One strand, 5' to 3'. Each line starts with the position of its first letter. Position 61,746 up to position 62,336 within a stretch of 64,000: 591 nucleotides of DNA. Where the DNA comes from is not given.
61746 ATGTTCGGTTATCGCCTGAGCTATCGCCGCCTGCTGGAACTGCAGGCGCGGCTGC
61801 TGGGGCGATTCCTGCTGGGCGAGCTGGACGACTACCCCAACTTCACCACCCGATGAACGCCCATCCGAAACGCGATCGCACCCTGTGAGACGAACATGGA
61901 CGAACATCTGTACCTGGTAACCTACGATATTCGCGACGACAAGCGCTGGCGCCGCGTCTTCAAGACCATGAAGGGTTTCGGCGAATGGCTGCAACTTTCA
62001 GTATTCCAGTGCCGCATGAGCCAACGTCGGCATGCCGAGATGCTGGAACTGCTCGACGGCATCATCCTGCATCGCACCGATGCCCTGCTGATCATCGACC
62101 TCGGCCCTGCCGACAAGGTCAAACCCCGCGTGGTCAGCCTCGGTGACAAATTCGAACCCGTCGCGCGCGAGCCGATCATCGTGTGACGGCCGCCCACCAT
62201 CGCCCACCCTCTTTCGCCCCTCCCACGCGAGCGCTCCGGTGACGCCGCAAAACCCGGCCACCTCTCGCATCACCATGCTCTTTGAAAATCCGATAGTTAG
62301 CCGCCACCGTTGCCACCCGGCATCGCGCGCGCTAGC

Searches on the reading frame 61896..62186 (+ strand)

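Call 92: search_protein_families(library=pfam, proteins=[window:61896-62186:+], max_evalue=0.001)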
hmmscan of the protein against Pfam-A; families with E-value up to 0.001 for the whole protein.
window:61896-62186:+ (96 aa): 1 family
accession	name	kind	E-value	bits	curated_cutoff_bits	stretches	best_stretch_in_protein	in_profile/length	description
PF09827.14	CRISPR_Cas2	-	1.5e-16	60.8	23.8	1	5-71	2-68/74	CRISPR associated protein Cas2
